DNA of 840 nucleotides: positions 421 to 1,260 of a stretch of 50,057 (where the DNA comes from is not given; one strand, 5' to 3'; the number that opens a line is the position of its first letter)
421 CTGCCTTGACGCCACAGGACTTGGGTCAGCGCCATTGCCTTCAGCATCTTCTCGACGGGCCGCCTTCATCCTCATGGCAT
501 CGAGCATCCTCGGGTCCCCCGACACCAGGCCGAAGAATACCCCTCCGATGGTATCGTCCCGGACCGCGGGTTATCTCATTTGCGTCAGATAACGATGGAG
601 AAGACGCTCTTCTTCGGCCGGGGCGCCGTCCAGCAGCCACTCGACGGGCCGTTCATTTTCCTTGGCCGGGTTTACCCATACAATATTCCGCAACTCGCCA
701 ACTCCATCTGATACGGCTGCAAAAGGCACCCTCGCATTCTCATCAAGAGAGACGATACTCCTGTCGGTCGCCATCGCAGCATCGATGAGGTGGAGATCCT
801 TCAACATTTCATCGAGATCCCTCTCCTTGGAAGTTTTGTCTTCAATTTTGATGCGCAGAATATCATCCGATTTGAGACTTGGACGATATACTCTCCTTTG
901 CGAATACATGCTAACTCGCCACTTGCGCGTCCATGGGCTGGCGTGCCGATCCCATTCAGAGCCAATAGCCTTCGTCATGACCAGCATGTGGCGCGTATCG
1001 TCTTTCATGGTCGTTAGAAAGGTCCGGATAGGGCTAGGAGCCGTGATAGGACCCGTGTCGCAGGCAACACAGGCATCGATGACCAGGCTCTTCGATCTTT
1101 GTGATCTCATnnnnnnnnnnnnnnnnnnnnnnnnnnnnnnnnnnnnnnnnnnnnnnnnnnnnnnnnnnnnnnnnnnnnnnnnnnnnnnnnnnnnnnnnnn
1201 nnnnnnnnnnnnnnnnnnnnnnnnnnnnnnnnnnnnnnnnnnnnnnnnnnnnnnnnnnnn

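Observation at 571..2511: Start/stop-abutting ABC-type ATPase plus PIN-like nuclease pair: candidate unnamed two-gene defence module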

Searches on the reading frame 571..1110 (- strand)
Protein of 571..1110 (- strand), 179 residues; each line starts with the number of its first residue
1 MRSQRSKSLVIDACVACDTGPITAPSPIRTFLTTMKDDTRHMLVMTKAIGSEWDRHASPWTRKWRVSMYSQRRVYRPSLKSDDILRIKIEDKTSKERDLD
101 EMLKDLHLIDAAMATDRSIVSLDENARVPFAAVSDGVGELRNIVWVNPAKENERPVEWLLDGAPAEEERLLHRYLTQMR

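Call 3: search_protein_families(library=pfam, proteins=[window:571-1110:-], max_evalue=1)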
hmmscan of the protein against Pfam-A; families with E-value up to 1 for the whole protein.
window:571-1110:- (179 aa): 0 families

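Call 4: search_protein_families(library=padloc, proteins=[window:571-1110:-], max_evalue=1)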
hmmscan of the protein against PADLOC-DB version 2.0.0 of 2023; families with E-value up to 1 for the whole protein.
window:571-1110:- (179 aa): 0 families

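Call 5: search_protein_families(library=ncbifam, proteins=[window:571-1110:-], max_evalue=1)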
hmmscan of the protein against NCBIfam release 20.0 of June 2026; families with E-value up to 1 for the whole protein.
window:571-1110:- (179 aa): 0 families

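Call 6: find_homologous_proteins(query=window:571-1110:-, max_evalue=0.01)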
Query window:571-1110:- (179 aa): 6 proteins with E <= 0.01 among 36 candidates.
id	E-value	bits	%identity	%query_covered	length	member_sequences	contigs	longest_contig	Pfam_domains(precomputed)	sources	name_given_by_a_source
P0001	3.9e-114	396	100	100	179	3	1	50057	-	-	-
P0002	2.5e-90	319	85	99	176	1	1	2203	-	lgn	-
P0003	1.7e-83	297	80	100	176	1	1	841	-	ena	-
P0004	4.7e-69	249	87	75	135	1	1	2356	-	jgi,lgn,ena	-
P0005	1.3e-64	235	78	81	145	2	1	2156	-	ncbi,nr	ncbi:MAG: hypothetical protein U9N48_07055 [Euryarchaeota archaeon]|nr:hypothetical protein [Euryarc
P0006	1.5e-21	95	37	93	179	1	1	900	PF13470.13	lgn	-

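Call 7: search_protein_families(library=phrogs, proteins=[window:571-1110:-], max_evalue=1)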
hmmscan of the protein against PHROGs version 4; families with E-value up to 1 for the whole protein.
window:571-1110:- (179 aa): 1 family
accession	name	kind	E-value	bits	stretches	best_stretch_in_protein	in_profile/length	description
phrog_13880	-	transcription regulation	0.12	13.2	1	31-79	129-178/233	transcriptional regulator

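Call 13: search_protein_families(library=pfam, alignment_id=A1, max_evalue=10)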
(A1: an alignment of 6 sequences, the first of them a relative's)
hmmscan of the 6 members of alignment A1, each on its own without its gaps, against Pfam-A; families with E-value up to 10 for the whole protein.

A. member 1, P0001 (179 aa): 0 families

B. families by the number of members that match (of 6 scanned): 3 families
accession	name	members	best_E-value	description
PF13470.12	PIN_3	1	3.1e-06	PIN domain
PF16289.11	PIN_12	1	0.0011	PIN domain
PF14022.11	DUF4238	1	0.2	Protein of unknown function (DUF4238)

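Call 17: find_encoding_contigs(protein=P0002, flank=10000)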
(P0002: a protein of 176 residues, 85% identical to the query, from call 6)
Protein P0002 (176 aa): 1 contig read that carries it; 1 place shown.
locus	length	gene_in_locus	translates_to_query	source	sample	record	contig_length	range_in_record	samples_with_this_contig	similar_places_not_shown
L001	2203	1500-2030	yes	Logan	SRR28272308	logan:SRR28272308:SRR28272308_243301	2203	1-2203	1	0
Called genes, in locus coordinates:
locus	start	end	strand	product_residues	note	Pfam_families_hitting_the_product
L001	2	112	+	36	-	?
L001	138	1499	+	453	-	PF13175:AAA_15, PF13304:AAA_21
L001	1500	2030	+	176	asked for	-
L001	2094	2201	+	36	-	?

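Call 18: find_encoding_contigs(protein=P0004, flank=10000)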
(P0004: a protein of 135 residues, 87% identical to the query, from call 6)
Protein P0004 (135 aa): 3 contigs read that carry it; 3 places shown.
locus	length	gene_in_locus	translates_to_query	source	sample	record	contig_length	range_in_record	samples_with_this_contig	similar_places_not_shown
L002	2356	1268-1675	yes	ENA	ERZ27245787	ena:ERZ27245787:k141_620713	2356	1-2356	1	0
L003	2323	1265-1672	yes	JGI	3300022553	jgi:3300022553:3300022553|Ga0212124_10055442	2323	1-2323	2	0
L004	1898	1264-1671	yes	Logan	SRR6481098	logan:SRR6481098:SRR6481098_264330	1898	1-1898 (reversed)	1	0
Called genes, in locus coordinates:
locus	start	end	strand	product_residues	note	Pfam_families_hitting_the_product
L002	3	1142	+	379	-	?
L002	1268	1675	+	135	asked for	-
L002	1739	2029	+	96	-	-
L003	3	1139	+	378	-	?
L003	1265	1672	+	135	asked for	-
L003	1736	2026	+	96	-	-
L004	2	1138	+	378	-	?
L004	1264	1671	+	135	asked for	-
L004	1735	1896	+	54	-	?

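Call 19: find_encoding_contigs(protein=P0005, flank=10000)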
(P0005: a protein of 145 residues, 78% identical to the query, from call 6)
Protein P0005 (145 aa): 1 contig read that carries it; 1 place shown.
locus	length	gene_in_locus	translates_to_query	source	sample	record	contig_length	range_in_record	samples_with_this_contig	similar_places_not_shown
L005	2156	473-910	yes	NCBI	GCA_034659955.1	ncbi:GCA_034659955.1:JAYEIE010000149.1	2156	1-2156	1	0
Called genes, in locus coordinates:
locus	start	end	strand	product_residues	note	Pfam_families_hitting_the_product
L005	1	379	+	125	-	PF13304:AAA_21, PF13175:AAA_15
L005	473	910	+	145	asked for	-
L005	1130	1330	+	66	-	PF09889:DUF2116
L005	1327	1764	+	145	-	-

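Call 20: find_encoding_contigs(protein=P0006, flank=10000)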
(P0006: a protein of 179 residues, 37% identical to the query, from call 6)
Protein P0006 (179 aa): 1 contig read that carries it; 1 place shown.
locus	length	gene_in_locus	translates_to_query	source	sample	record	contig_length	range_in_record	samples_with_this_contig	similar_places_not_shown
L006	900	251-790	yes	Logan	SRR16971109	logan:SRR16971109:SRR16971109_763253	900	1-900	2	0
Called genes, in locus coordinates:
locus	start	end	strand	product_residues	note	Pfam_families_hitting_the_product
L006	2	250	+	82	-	?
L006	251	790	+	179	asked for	PF13470:PIN_3 (weak)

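Call 21: search_protein_representatives(alignment_id=A1)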
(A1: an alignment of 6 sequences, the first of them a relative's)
Query: 6 sequences, 176 profile positions. Proteins with E-value up to 0.001 (for the whole library): 2125; up to 1e-10: 1699; up to 1e-30: 371. The best 150 are listed.
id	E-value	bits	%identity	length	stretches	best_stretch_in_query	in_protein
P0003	1.9e-96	337.3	-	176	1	1-176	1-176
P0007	4.7e-62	225.3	-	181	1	3-173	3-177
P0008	4.3e-52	192.8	-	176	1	1-169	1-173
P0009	2.1e-51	190.6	-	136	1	39-169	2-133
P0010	1.1e-49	185.0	-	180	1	2-169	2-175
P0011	1.2e-48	181.6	-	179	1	1-169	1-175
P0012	3.8e-47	176.7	-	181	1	4-174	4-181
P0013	4.0e-47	176.7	-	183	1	2-172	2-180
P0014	4.7e-46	173.2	-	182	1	2-170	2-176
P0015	9.0e-46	172.3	-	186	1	1-170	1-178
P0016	4.7e-45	169.9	-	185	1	6-169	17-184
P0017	7.5e-45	169.3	-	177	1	1-169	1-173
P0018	1.4e-44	168.4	-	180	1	4-171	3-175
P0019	3.2e-44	167.2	-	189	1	1-173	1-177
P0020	7.0e-44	166.1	-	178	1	1-169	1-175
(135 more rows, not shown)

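Call 22: predict_structure(alignment_id=A1)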
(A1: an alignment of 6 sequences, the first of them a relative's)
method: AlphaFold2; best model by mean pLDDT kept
length: 179 residues; sequences in the alignment: 6
mean_pLDDT: 42.1   pTM: 0.28
mean pLDDT of the five models: 42.1, 40.4, 39.8, 39.6, 39.3
residues with pLDDT >= 90: 0; 70-90: 0; 50-70: 37; < 50: 142
segments of 3 or more residues with pLDDT < 50: 1-90, 96-124, 136-151, 161-163
pLDDT, mean of each block of 10 residues (from residue 1): 32 31 37 33 30 39 43 36 46 48 47 37 49 47 34 53 56 62
secondary structure, 60 per line:
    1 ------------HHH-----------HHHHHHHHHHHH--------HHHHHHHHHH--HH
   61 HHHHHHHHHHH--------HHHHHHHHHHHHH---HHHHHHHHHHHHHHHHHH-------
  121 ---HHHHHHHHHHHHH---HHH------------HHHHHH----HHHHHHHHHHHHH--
elements in order: H27-38 H47-56 H59-71 H80-92 H96-113 H124-136 H155-160 H165-177

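Call 27: search_solved_structures(query=A2, max_evalue=10, show_alignments=3)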
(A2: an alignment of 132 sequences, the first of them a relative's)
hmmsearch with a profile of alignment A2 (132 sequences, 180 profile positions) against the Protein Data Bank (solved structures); distinct sequences matched with E-value up to 10: 7.
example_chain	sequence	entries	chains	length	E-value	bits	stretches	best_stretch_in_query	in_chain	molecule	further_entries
3eur_A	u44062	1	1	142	0.061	16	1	40-111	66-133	uncharacterized protein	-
1r1u_A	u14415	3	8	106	0.24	14.1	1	81-139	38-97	repressor protein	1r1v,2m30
2kjb_A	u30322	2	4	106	0.24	14.1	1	81-139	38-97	CzrA protein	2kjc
6cda_A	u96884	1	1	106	0.26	14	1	81-139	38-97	ArsR family transcriptional regulator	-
6cdb_A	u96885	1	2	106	0.33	13.6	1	81-139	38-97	ArsR family transcriptional regulator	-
1t07_A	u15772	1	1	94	0.67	12.6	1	49-88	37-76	Hypothetical UPF0269 protein PA5148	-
7soo_A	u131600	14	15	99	1.1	11.9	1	99-131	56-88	Isoform 2 of La-related protein 1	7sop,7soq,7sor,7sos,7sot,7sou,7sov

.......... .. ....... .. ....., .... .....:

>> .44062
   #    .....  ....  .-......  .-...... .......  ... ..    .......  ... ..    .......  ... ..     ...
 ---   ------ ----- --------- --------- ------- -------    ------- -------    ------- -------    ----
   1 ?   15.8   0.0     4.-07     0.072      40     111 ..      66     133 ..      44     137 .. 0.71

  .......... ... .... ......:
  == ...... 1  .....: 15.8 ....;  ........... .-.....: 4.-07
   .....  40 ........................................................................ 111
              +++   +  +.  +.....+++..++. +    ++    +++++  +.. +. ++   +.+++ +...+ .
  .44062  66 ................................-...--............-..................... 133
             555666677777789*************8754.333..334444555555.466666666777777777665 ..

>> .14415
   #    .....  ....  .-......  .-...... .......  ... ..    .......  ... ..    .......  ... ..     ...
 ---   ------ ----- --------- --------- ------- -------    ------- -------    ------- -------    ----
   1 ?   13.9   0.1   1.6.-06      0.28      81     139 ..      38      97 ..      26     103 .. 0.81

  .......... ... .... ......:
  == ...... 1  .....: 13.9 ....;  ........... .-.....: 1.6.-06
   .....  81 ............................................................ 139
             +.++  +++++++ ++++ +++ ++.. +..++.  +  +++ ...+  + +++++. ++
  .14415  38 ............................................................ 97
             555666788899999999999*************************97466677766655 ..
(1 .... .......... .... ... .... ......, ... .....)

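Call 28: search_protein_families(library=padloc, alignment_id=A2, max_evalue=0.01)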
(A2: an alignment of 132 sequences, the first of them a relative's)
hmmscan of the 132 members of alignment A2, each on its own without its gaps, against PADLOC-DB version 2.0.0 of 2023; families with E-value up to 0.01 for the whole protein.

A. member 1, P0001 (179 aa): 0 families

B. families by the number of members that match (of 132 scanned): 6 families
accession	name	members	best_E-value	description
PDLC04421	PDC-M11A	5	0.00017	-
PDLC04419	PDC-M11A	1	0.0021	-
PDLC03879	NsnC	1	0.0028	-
PDLC00587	JetC3|JetC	1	0.0045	DUF3584 domain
PDLC04147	HEC-03A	1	0.0047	-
PDLC02419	Aga_SIR2-PNTD1-PNTD2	1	0.0069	Class I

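Call 29: search_protein_families(library=pfam, alignment_id=A2, max_evalue=0.01)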
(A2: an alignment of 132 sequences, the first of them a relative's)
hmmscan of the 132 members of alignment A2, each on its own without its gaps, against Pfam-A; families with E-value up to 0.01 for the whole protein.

A. member 1, P0001 (179 aa): 0 families

B. families by the number of members that match (of 132 scanned): 14 families
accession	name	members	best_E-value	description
PF13470.12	PIN_3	6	3.1e-06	PIN domain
PF16289.11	PIN_12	5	3.7e-05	PIN domain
PF11977.14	RNase_Zc3h12a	2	0.0074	Zc3h12a-like Ribonuclease NYN domain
PF11348.13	DUF3150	1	1.2e-05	Protein of unknown function (DUF3150)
PF24720.1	DUF7673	1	0.0012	Family of unknown function (DUF7673)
PF02475.24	TRM5-TYW2_MTfase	1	0.0013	TRM5/TYW2 methyltransferase domain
PF19725.4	RPC5_C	1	0.0017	DNA-directed RNA polymerase III subunit RPC5 C-terminal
PF14367.12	DUF4411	1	0.0018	Domain of unknown function (DUF4411)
PF18476.7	PIN_8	1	0.003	PIN like domain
PF13727.12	CoA_binding_3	1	0.0031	CoA-binding domain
PF25254.1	DUF7856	1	0.0057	Family of unknown function (DUF7856)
PF18165.6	pP_pnuc_1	1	0.0064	Predicted pPIWI-associating nuclease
PF24281.2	HVO_2928_N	1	0.0088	HVO_2928, N-terminal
PF14075.11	UBN_AB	1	0.0098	Ubinuclein conserved middle domain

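Call 32: predict_structure(alignment_id=A2)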
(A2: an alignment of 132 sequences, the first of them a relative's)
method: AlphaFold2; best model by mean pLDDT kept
length: 179 residues; sequences in the alignment: 132
mean_pLDDT: 96.2   pTM: 0.91
mean pLDDT of the five models: 96.2, 95.9, 95.7, 95.7, 95.4
residues with pLDDT >= 90: 166; 70-90: 10; 50-70: 3; < 50: 0
segments of 3 or more residues with pLDDT < 50: none
pLDDT, mean of each block of 10 residues (from residue 1): 83 96 92 98 98 97 98 97 96 98 97 98 97 98 98 97 97 95
secondary structure, 60 per line:
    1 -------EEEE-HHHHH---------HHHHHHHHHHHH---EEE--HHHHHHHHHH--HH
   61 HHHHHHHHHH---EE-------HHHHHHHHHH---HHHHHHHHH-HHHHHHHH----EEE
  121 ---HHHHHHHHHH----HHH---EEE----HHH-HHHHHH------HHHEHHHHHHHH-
elements in order: E8-11 H13-17 H27-38 E42-44 H47-56 H59-70 H83-92 H96-104 H106-113 E118-120 H124-133 E144-146 H155-160 H171-178

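Call 37: fold_search(model_id=the predicted structure, library=pdb)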
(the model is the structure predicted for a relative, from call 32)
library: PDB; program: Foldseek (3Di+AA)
matches with E <= 10: 475; with E <= 0.001: 0
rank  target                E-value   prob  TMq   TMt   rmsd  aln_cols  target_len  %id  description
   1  7e8k_A                2.5e-03  1.00  0.48  0.45   7.2       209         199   15  Crystal structure of Proteinaceous RNase P (PRORP) from Planctomycetes bacterium GWF2_40_8 (released 2022-03-02)
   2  7e8k_B                1.1e-02  0.99  0.49  0.44   5.4       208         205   14  Crystal structure of Proteinaceous RNase P (PRORP) from Planctomycetes bacterium GWF2_40_8 (released 2022-03-02)
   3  7e8k_D                1.1e-02  0.99  0.49  0.45   5.4       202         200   13  Crystal structure of Proteinaceous RNase P (PRORP) from Planctomycetes bacterium GWF2_40_8 (released 2022-03-02)
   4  7vwo_A                1.2e-02  1.00  0.51  0.61   4.8       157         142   14  TA complex from Mycobacterium tuberculosis (released 2022-11-16)
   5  7e8j_A                1.2e-02  0.98  0.45  0.42  10.3       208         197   15  Crystal structure of Proteinaceous RNase P (PRORP) from Thermococcus celer (released 2022-03-02)
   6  7e8o_C                1.9e-02  0.98  0.50  0.48   5.7       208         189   13  Crystal structure of proteinaceous RNase P(PRORP) from Planctomycetes bacterium GWF2_40_8 complexed with Escherichia c (released 2022-03-02)
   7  8kda_E                2.4e-02  0.96  0.44  0.42   9.0       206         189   14  Cryo-EM structure of Hydrogenobacter thermophilus minimal protein-only RNase P (HARP) in complex with pre-tRNAs (released 2024-08-14)
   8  7e8j_B                3.0e-02  0.96  0.46  0.44   9.4       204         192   12  Crystal structure of Proteinaceous RNase P (PRORP) from Thermococcus celer (released 2022-03-02)
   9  8kda_A                3.9e-02  0.95  0.47  0.45   8.9       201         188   12  Cryo-EM structure of Hydrogenobacter thermophilus minimal protein-only RNase P (HARP) in complex with pre-tRNAs (released 2024-08-14)
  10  8kd9_A                4.7e-02  0.85  0.40  0.40   6.6       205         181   14  Cryo-EM structure of Aquifex aeolicus minimal protein-only RNase P (HARP) in complex with pre-tRNAs (released 2024-08-14)
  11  1o4w                  5.3e-02  0.97  0.40  0.53   5.3       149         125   11  CRYSTAL STRUCTURE OF a PIN (PILT N-TERMINUS) DOMAIN CONTAINING PROTEIN (AF0591) FROM ARCHAEOGLOBUS FULGIDUS AT 1.90 A RE (released 2003-07-29)
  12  5h4g_B                6.2e-02  0.92  0.44  0.53   6.3       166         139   10  Structure of PIN-domain protein (VapC4 toxin) from Pyrococcus horikoshii determined at 1.77 A resolution (released 2016-11-23)
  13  6h0n_A                7.8e-02  0.38  0.26  0.15   8.2       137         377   10  The structure of wild-type Arabidopsis thaliana UDP-apiose/UDP-xylose synthase in complex with NAD+ and UDP (released 2019-10-23)
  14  2lcq_MODEL_1_A        8.8e-02  0.90  0.38  0.42   6.3       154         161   13  Solution structure of the endonuclease Nob1 from P.horikoshii (released 2011-12-14)
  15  3zvk_B                1.0e-01  0.85  0.40  0.52   6.5       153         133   11  Crystal structure of VapBC2 from Rickettsia felis bound to a DNA fragment from their promoter (released 2011-12-14)
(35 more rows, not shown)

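Call 42: fold_search(model_id=the predicted structure, library=viral)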
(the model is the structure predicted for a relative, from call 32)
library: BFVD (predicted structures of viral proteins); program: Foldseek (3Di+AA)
matches with E <= 10: 157; with E <= 0.001: 0
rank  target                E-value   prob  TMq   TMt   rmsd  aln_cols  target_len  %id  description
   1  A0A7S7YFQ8            2.5e-02  0.97  0.43  0.29   6.8       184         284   11  PIN domain-containing protein [Medusavirus stheno T3]
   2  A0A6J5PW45            5.5e-02  0.60  0.32  0.17   7.9       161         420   12  HAD-like domain containing protein [uncultured Caudovirales phage]
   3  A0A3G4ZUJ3            1.2e-01  0.30  0.31  0.11  10.2       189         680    8  Glycosyltransferase [Edafosvirus sp.]
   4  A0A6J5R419            1.4e-01  0.30  0.30  0.14   8.7       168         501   14  Prohead protease [uncultured Caudovirales phage]
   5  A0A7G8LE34            1.6e-01  0.16  0.26  0.27   8.7       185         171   13  (no name in the UniProt tables at hand)
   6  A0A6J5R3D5            2.3e-01  0.44  0.36  0.41   6.6       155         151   11  HAD_like domain containing protein [uncultured Caudovirales phage]
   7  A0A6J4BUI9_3          3.4e-01  0.14  0.31  0.08  12.5       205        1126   10  (no name in the UniProt tables at hand)
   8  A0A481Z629            3.4e-01  0.11  0.26  0.13  11.9       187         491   11  Uncharacterized protein [Pithovirus LCPAC202]
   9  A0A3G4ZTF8            4.3e-01  0.16  0.29  0.33   8.7       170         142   10  Uncharacterized protein [Edafosvirus sp.]
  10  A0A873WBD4            4.3e-01  0.16  0.30  0.17   9.2       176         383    7  (no name in the UniProt tables at hand)
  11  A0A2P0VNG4            6.8e-01  0.14  0.33  0.21   8.4       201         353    8  Glycosyltransferase family 1 protein [Tetraselmis virus 1]
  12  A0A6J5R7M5            6.8e-01  0.14  0.28  0.10   9.2       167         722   14  HAD_like domain containing protein [uncultured Caudovirales phage]
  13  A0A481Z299            7.2e-01  0.15  0.24  0.15  11.0       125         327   10  Caspase [Pithovirus LCPAC001]
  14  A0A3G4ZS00            7.2e-01  0.12  0.33  0.24   9.4       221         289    8  Glycosyltransferase [Dasosvirus sp.]
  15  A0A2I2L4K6            7.6e-01  0.18  0.34  0.27   8.6       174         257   14  Uncharacterized protein [Orpheovirus IHUMI-LCC2]
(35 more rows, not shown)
